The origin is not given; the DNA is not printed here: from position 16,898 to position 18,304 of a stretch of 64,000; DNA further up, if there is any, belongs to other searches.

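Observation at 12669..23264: Composite envelope-transport locus: MalFG-type importer permeases + giant-hairpin HlyD adaptor + MacB-PCD-only 2-TM protein + two propeller-SBP lipoproteins, with no ATPase gene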

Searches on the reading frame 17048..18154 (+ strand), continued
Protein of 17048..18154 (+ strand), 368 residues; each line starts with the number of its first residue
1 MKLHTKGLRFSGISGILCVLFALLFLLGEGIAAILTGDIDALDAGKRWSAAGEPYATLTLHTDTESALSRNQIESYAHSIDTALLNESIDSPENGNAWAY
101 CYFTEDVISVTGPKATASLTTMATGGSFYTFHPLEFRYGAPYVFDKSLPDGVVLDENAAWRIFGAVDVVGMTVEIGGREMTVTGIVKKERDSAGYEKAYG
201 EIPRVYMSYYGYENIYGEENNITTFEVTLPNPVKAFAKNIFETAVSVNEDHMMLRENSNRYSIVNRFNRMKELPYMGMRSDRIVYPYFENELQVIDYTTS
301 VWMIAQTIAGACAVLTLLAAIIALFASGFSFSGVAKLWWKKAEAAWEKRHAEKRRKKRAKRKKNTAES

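Call 39: search_protein_families(library=pfam, proteins=[L041:4904-6001:+, L047:10990-12246:+, L070:4222-5391:+, L071:5128-6522:+, L073:9890-11536:+], max_evalue=0.001)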
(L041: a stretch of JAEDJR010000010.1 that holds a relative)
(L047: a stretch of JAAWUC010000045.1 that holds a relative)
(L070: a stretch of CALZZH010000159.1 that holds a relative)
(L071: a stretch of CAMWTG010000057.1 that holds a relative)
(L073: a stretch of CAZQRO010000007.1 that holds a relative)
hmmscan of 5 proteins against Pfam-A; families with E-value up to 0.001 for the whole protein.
L041:4904-6001:+ (365 aa): 8 families
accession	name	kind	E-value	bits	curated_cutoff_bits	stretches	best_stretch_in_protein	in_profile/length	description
PF00005.33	ABC_tran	-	7e-34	117.8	25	1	21-162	2-136/137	ABC transporter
PF08402.16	TOBE_2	-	4.2e-15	56.1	21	1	284-355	1-76/76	TOBE domain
PF17912.7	OB_MalK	-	2.3e-13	51.2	27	1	236-291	1-53/53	MalK OB fold domain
PF02463.25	SMC_N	-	1.1e-05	25.4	40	1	29-200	23-206/220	RecF/RecN/SMC N terminal domain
PF03215.21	Rad17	-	7.8e-05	23.1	23.8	1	19-60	34-75/186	Rad17 P-loop domain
PF13304.12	AAA_21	-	9.2e-05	23.1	27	0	32-53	1-22/304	AAA domain, putative AbiEii toxin, Type IV TA system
PF13401.12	AAA_22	-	0.00018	22.3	27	1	29-74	4-33/130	AAA domain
PF03193.22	RsgA_GTPase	-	0.00099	19.4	30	0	12-61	89-137/174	RsgA GTPase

L047:10990-12246:+ (418 aa): 6 families
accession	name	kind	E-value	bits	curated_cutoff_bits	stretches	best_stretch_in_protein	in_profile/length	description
PF00005.33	ABC_tran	-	2.8e-32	112.6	25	1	21-162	2-136/137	ABC transporter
PF17912.7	OB_MalK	-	5.9e-11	43.5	27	1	236-292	1-53/53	MalK OB fold domain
PF08402.16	TOBE_2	-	4.3e-09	36.8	21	1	285-361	1-76/76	TOBE domain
PF02463.25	SMC_N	-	1.3e-05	25.1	40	1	29-199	23-203/220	RecF/RecN/SMC N terminal domain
PF03215.21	Rad17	-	3.3e-05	24.3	23.8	1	19-96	34-111/186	Rad17 P-loop domain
PF13401.12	AAA_22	-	0.00023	21.9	27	1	29-56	4-31/130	AAA domain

L070:4222-5391:+ (389 aa): 8 families
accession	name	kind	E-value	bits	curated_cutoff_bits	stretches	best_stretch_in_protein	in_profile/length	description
PF00005.33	ABC_tran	-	7.8e-34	117.7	25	1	44-185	2-136/137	ABC transporter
PF08402.16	TOBE_2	-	9.8e-14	51.7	21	1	307-378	1-76/76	TOBE domain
PF17912.7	OB_MalK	-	1.5e-13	51.8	27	1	259-314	1-53/53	MalK OB fold domain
PF02463.25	SMC_N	-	8.5e-06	25.8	40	1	51-223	22-206/220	RecF/RecN/SMC N terminal domain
PF03215.21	Rad17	-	3.6e-05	24.2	23.8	1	31-118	24-110/186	Rad17 P-loop domain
PF13401.12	AAA_22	-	0.00021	22.1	27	1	52-79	4-31/130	AAA domain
PF13304.12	AAA_21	-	0.00051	20.6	27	0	55-76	1-22/304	AAA domain, putative AbiEii toxin, Type IV TA system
PF03193.22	RsgA_GTPase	-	0.00057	20.2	30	0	30-84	84-137/174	RsgA GTPase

L071:5128-6522:+ (464 aa): 6 families
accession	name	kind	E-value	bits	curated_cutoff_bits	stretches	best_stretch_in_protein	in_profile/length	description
PF00005.33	ABC_tran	-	7.4e-32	111.3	25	1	31-172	2-136/137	ABC transporter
PF17912.7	OB_MalK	-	1.9e-12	48.3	27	1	246-302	1-53/53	MalK OB fold domain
PF08402.16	TOBE_2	-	5.4e-12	46.1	21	1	295-369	1-76/76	TOBE domain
PF02463.25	SMC_N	-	5.5e-06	26.4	40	0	120-215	112-208/220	RecF/RecN/SMC N terminal domain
PF03215.21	Rad17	-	8.2e-05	23.1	23.8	1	27-64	32-69/186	Rad17 P-loop domain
PF13401.12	AAA_22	-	0.00029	21.6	27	1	39-67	4-32/130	AAA domain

L073:9890-11536:+ (548 aa): 4 families
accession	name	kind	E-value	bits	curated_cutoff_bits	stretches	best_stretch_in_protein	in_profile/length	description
PF00702.32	Hydrolase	-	4.7e-14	53.7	26.4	1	351-527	1-191/191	haloacid dehalogenase-like hydrolase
PF13419.12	HAD_2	-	4e-09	37.3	23.8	1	414-529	61-174/178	Haloacid dehalogenase-like hydrolase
PF12704.14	MacB_PCD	-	7.7e-09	36.6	27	1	107-213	81-182/207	MacB-like periplasmic core domain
PF13242.12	Hydrolase_like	-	0.0002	21.7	22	1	488-542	2-57/75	HAD-hyrolase-like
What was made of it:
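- On MacB / type VII ABC transporter (FtsX-family permease): Where an ATPase is in the cluster, it is MalK-type (call 39).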

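Call 41: find_encoding_contigs(protein=P0043, flank=10000, max_places=1)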
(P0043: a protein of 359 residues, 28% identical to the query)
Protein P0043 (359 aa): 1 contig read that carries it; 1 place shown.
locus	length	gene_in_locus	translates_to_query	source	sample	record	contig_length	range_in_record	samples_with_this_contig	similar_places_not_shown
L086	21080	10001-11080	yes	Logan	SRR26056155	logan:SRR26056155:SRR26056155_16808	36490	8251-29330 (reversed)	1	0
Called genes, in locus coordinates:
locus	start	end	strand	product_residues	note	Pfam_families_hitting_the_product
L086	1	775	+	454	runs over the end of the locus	PF05167:DUF711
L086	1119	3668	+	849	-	PF01547:SBP_bac_1 (faint)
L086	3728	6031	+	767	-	PF01547:SBP_bac_1, PF13416:SBP_bac_8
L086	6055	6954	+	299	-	PF00528:BPD_transp_1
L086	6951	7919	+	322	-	PF00528:BPD_transp_1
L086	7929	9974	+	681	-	PF25973:BSH_CzcB (faint)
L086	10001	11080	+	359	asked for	PF12704:MacB_PCD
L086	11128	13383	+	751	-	PF01547:SBP_bac_1, PF13416:SBP_bac_8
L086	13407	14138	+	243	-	PF00899:ThiF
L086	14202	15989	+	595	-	PF02574:S-methyl_trans, PF02219:MTHFR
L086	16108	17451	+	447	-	PF02386:TrkH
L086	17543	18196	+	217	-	PF02254:TrkA_N, PF03807:F420_oxidored (faint), PF02080:TrkA_C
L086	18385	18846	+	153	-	PF01047:MarR, PF01325:Fe_dep_repress (weak), PF12802:MarR_2, PF13463:HTH_27 (weak), PF13601:HTH_34 (weak)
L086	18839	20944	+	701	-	PF00664:ABC_membrane, PF00005:ABC_tran, PF02463:SMC_N (faint)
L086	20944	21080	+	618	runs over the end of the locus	PF06472:ABC_membrane_2 (weak), PF00664:ABC_membrane, PF00005:ABC_tran, PF13604:AAA_30 (faint)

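Call 42: find_encoding_contigs(protein=P0044, flank=10000, max_places=1)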
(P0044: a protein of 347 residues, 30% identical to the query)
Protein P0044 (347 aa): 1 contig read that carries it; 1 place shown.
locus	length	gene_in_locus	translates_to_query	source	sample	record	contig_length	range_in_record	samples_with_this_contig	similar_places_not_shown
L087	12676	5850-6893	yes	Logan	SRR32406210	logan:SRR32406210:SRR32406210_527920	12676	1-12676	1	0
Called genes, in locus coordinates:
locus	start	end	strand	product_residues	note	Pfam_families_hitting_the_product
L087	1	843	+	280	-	?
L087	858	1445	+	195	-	PF03193:RsgA_GTPase (faint), PF00009:GTP_EFTU (faint), PF01926:MMR_HSR1, PF02421:FeoB_N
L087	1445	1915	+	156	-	PF04892:VanZ-LLP1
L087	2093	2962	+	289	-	PF00528:BPD_transp_1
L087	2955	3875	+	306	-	PF00528:BPD_transp_1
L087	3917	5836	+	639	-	-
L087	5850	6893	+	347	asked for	PF12704:MacB_PCD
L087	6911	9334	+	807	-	PF01547:SBP_bac_1, PF13416:SBP_bac_8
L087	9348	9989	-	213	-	PF00117:GATase, PF07722:Peptidase_C26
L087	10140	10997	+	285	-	PF02645:DegV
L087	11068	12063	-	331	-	PF00356:LacI, PF00532:Peripla_BP_1, PF13407:Peripla_BP_4, PF13377:Peripla_BP_3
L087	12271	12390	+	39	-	-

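Call 43: find_encoding_contigs(protein=P0038, flank=10000, max_places=1)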
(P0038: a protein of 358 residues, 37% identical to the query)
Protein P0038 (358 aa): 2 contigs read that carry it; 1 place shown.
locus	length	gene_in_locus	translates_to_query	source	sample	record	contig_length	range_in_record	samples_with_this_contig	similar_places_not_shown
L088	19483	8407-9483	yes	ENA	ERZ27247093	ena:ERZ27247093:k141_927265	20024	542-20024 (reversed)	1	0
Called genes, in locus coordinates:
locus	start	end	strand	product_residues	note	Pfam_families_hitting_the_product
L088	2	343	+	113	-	?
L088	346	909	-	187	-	PF01520:Amidase_3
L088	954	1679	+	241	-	PF01171:ATP_bind_3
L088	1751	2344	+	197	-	-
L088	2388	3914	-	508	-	PF22422:MGH1-like_GH, PF01204:Trehalase, PF03200:Glyco_hydro_63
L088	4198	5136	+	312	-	PF00528:BPD_transp_1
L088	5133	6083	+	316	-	PF00528:BPD_transp_1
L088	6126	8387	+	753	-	-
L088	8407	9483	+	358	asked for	PF12704:MacB_PCD (weak)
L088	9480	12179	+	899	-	PF01547:SBP_bac_1 (weak), PF13416:SBP_bac_8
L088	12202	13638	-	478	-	PF00232:Glyco_hydro_1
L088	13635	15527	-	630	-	PF00367:PTS_EIIB, PF02378:PTS_EIIC, PF00358:PTS_EIIA_1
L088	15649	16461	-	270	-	PF03180:Lipoprotein_9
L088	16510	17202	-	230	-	PF00528:BPD_transp_1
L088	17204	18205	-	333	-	PF00005:ABC_tran, PF02463:SMC_N, PF13304:AAA_21 (faint), PF09383:NIL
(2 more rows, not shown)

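Call 45: search_protein_representatives(alignment_id=A1)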
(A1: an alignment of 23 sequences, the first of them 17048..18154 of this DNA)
Query: 23 sequences, 357 profile positions. Proteins with E-value up to 0.001 (for the whole library): 2571; up to 1e-10: 909; up to 1e-30: 630. The best 150 are listed.
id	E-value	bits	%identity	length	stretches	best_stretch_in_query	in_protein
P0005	2.9e-159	546.2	-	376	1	1-356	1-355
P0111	6.2e-140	482.6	-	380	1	1-355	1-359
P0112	2.1e-117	408.5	-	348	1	3-340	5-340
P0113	8.2e-112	390.1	-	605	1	68-355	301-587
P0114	2.3e-99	349.2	-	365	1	11-355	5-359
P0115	2.0e-98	346.1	-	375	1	10-353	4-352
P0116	5.5e-98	344.6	-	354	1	4-338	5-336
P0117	3.1e-97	342.1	-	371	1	7-352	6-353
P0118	7.1e-97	341.0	-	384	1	2-353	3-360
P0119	9.7e-96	337.2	-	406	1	5-352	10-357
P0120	1.6e-95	336.5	-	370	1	1-355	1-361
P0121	2.4e-95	335.9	-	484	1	1-356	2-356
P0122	2.5e-95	335.9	-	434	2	4-220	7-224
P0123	5.2e-95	334.8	-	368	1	7-356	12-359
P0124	5.7e-95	334.7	-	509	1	23-352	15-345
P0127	2.8e-94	332.4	-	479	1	5-355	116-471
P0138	3.3e-91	322.3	-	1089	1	3-332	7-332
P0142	3.4e-90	319.0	-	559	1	11-333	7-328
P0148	5.0e-89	315.1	-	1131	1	1-337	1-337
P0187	9.2e-84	297.8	-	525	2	6-217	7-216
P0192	1.9e-83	296.8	-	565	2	9-217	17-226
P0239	1.6e-78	280.6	-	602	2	13-215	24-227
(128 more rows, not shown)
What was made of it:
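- The PCD family has 630 clusters (50% identity) at E <= 1e-30, almost all of 340-400 aa (call 45).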

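Call 46: search_protein_families(library=pfam, proteins=[P0138, P0148, P0113, P0142, P0124, P0121, P0239, P0192, P0187, P0127], max_evalue=0.001)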
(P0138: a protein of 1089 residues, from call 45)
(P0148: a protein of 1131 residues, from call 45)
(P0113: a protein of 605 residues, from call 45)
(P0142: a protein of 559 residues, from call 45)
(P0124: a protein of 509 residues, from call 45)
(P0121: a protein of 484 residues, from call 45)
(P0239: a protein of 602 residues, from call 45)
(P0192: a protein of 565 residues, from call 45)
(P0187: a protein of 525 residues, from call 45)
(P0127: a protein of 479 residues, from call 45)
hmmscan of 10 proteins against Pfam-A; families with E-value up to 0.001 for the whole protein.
P0138 (1089 aa): 3 families
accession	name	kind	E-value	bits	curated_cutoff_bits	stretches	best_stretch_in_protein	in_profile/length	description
PF13416.11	SBP_bac_8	-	5e-15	56.5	27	1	693-976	3-251/279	Bacterial extracellular solute-binding protein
PF01547.30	SBP_bac_1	-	1.6e-09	38.6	26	1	722-974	38-306/307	Bacterial extracellular solute-binding protein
PF12704.14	MacB_PCD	-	1.6e-07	32.2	27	1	20-231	6-191/207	MacB-like periplasmic core domain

P0148 (1131 aa): 3 families
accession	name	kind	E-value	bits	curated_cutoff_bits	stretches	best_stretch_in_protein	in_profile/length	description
PF01547.30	SBP_bac_1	-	4.2e-11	43.8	26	1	754-1016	31-306/307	Bacterial extracellular solute-binding protein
PF13416.11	SBP_bac_8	-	1.9e-08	34.9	27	1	756-1020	17-253/279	Bacterial extracellular solute-binding protein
PF12704.14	MacB_PCD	-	6.2e-08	33.6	27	1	103-194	75-161/207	MacB-like periplasmic core domain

P0113 (605 aa): 3 families
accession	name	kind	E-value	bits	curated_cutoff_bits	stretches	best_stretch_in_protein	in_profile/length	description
PF12804.13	NTP_transf_3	-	5.4e-31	108.4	27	1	16-185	1-157/160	MobA-like NTP transferase domain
PF00300.27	His_Phos_1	-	8.5e-11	42.3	21.7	1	234-280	1-47/194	Histidine phosphatase superfamily (branch 1)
PF12704.14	MacB_PCD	-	1.2e-08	36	27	1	343-453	80-184/207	MacB-like periplasmic core domain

P0142 (559 aa): 3 families
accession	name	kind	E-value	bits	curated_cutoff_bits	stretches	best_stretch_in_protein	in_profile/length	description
PF00702.32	Hydrolase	-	7.4e-13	49.8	26.4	1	361-533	3-189/191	haloacid dehalogenase-like hydrolase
PF13419.12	HAD_2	-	5e-10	40.2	23.8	1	414-540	47-177/178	Haloacid dehalogenase-like hydrolase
PF12704.14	MacB_PCD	-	4e-07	31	27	1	105-211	78-180/207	MacB-like periplasmic core domain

P0124 (509 aa): 1 family
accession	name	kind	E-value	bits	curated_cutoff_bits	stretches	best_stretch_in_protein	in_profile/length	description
PF12704.14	MacB_PCD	-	5.2e-11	43.7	27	1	5-209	5-180/207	MacB-like periplasmic core domain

P0121 (484 aa): 1 family
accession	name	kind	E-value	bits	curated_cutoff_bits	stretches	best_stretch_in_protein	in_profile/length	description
PF12704.14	MacB_PCD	-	1.1e-11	45.9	27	1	24-222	13-190/207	MacB-like periplasmic core domain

P0239 (602 aa): 1 family
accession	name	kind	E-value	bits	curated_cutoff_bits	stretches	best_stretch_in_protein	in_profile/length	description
PF12704.14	MacB_PCD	-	9.4e-10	39.5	27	1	122-226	78-177/207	MacB-like periplasmic core domain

P0192 (565 aa): 1 family
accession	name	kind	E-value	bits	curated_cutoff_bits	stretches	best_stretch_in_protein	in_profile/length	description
PF12704.14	MacB_PCD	-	7.9e-12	46.3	27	1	102-224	65-179/207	MacB-like periplasmic core domain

P0187 (525 aa): 1 family
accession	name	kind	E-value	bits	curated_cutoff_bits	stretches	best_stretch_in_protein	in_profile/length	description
PF12704.14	MacB_PCD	-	2.4e-12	48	27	1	66-216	40-177/207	MacB-like periplasmic core domain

P0127 (479 aa): 1 family
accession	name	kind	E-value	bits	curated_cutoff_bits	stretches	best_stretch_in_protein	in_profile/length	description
PF12704.14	MacB_PCD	-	1.9e-10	41.8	27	1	135-328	13-180/207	MacB-like periplasmic core domain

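Call 50: list_cluster_members(proteins=[P0112, P0114, P0115, P0116, P0117, P0118, P0120, P0123, P0138, P0148])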
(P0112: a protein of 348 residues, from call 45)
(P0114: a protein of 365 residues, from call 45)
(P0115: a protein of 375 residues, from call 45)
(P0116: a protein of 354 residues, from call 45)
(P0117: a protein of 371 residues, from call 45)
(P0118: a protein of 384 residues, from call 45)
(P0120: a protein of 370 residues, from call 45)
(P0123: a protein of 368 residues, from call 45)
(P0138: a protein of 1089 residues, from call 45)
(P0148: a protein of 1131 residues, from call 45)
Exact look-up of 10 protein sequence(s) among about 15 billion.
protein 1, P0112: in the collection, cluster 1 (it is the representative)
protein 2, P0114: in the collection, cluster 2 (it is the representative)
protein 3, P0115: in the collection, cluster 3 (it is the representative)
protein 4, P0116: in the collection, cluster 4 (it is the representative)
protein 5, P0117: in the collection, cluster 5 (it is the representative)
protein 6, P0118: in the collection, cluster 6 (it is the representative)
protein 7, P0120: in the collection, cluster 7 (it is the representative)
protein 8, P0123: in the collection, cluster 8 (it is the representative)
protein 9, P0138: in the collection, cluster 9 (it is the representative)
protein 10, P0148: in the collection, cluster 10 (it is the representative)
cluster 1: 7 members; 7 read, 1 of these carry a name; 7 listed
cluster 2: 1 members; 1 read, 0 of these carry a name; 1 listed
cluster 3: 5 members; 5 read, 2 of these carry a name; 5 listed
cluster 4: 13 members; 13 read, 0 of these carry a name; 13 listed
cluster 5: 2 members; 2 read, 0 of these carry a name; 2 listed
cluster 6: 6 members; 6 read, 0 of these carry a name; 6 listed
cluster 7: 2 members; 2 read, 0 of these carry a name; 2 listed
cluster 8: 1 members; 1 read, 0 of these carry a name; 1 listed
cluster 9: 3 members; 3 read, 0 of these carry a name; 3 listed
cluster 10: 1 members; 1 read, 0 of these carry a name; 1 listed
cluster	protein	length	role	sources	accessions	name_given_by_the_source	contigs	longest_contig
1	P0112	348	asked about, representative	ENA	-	-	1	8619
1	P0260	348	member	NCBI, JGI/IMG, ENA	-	hypothetical protein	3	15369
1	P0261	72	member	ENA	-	-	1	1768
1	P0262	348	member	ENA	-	-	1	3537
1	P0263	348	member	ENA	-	-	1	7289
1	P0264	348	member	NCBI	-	-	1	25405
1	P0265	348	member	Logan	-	-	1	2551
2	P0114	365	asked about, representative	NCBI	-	-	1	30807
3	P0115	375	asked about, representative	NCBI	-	-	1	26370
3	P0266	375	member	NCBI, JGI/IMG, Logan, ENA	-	hypothetical protein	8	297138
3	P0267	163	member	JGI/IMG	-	hypothetical protein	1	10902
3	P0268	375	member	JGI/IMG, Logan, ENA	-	-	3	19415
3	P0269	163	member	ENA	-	-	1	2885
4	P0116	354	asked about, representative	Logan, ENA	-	-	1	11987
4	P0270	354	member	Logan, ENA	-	-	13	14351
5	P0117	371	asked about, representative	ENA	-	-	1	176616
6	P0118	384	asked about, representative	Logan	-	-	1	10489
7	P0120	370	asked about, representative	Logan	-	-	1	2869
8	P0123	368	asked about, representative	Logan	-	-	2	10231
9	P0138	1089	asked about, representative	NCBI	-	-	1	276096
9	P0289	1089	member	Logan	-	-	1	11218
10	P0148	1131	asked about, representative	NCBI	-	-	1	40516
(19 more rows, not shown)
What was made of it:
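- P0138 (1089 aa) is seen in three assemblies, and P0148 is 1131 aa (calls 46, 50). PCD-binding-protein fusions exist (calls 46, 50).
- Tried and rejected: Names and organisms for PCD family representatives: uninformative (call 50).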

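Call 77: search_protein_families(library=padloc, proteins=[window:17048-18154:+], max_evalue=0.001)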
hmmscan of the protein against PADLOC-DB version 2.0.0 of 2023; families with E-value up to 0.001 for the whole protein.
window:17048-18154:+ (368 aa): 0 families
